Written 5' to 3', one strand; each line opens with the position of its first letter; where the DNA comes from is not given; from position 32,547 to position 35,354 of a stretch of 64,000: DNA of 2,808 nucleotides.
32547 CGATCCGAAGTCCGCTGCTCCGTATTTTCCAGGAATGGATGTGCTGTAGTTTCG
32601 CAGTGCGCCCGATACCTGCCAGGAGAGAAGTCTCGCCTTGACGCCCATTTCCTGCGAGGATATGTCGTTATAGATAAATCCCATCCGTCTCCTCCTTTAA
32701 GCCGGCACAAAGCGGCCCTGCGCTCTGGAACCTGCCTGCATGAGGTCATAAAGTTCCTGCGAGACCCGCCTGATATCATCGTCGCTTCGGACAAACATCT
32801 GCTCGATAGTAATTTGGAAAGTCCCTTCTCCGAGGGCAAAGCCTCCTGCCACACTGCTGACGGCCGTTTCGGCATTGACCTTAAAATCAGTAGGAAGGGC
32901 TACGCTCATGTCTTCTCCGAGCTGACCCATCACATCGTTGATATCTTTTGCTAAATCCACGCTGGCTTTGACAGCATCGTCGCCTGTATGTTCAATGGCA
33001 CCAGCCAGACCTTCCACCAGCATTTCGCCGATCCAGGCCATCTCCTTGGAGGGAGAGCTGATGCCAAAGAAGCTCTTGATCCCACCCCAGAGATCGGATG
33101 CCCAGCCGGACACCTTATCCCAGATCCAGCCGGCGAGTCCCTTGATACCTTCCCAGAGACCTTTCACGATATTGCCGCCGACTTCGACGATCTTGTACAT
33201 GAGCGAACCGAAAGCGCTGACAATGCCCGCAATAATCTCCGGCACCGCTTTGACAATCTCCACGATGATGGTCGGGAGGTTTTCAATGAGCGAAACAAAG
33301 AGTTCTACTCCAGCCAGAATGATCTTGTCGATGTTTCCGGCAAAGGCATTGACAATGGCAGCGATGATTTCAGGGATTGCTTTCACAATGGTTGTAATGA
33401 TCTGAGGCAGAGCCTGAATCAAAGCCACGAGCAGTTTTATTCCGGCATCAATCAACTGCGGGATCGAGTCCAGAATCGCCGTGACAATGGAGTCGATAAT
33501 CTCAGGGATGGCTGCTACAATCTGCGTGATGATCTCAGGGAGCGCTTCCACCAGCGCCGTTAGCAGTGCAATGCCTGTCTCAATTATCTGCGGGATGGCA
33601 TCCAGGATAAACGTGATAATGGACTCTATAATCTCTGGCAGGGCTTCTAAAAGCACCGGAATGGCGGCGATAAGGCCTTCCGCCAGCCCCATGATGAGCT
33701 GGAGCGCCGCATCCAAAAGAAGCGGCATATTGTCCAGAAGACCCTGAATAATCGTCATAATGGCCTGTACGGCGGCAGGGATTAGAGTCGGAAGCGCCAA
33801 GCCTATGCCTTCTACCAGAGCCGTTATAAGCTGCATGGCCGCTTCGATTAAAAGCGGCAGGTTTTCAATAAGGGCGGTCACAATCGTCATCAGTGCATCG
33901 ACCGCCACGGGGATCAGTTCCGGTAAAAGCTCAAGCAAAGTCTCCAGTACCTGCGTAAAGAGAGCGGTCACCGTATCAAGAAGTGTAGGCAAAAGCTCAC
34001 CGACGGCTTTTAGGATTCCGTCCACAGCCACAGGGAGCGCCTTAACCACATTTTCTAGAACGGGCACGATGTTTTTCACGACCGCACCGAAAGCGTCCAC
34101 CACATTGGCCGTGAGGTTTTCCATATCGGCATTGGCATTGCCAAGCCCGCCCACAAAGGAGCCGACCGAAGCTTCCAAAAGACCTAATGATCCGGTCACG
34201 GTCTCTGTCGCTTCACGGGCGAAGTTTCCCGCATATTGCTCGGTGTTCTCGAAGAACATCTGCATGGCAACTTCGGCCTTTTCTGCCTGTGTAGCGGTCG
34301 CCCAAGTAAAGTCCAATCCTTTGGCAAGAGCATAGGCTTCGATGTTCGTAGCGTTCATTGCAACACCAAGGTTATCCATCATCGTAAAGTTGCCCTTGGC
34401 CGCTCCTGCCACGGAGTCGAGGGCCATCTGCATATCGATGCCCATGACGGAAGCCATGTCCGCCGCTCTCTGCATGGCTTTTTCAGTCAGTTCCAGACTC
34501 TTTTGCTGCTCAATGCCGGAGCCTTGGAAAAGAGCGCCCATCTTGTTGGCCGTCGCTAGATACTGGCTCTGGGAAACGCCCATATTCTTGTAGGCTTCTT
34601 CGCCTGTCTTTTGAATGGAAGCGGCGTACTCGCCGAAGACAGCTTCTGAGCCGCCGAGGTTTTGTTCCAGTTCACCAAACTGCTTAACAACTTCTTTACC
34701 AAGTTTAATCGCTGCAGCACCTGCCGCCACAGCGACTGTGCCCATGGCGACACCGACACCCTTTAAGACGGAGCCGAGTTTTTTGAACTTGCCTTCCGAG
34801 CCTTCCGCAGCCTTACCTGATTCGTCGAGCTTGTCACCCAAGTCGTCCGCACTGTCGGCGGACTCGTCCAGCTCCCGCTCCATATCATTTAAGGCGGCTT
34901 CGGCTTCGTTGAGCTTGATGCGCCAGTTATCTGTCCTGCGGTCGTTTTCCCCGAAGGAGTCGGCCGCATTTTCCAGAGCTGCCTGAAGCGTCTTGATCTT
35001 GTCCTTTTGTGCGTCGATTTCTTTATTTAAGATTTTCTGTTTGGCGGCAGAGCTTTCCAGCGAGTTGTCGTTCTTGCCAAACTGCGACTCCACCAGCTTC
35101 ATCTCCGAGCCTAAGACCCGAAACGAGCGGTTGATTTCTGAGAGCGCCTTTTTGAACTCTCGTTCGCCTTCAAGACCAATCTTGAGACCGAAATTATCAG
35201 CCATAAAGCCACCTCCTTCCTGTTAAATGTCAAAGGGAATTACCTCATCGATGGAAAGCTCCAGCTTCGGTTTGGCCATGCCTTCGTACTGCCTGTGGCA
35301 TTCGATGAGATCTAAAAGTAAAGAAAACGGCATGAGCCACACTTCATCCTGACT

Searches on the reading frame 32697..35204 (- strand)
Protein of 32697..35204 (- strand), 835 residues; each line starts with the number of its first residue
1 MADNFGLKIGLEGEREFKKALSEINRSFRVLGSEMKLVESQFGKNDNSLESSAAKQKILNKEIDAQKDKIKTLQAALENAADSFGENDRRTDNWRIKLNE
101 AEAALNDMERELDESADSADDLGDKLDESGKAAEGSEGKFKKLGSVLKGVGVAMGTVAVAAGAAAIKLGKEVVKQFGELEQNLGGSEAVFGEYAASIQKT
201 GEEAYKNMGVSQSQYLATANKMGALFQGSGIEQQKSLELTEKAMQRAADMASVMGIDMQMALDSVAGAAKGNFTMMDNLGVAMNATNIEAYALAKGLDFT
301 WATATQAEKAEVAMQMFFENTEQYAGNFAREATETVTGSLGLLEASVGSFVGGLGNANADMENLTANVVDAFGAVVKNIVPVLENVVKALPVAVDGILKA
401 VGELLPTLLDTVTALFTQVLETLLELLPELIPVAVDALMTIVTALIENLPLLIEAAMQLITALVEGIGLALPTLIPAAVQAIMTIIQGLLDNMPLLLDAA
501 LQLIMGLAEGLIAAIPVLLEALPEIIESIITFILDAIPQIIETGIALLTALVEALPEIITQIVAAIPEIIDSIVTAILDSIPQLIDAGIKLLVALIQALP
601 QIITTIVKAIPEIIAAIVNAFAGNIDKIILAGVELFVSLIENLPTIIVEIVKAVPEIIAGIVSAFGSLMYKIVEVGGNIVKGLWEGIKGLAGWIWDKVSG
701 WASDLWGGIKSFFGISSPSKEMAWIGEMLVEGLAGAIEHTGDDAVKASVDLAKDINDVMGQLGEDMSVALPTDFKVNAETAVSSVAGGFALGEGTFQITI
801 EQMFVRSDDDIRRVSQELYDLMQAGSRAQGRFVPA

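Call 85: search_protein_families(library=pfam, proteins=[window:32697-35204:-], max_evalue=0.00001)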
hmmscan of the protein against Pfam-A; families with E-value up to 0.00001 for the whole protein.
window:32697-35204:- (835 aa): 1 family
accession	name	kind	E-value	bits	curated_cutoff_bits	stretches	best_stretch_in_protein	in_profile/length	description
PF04513.17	Baculo_PEP_C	-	2.5e-06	28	38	0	595-710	32-135/140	Baculovirus polyhedron envelope protein, PEP, C terminus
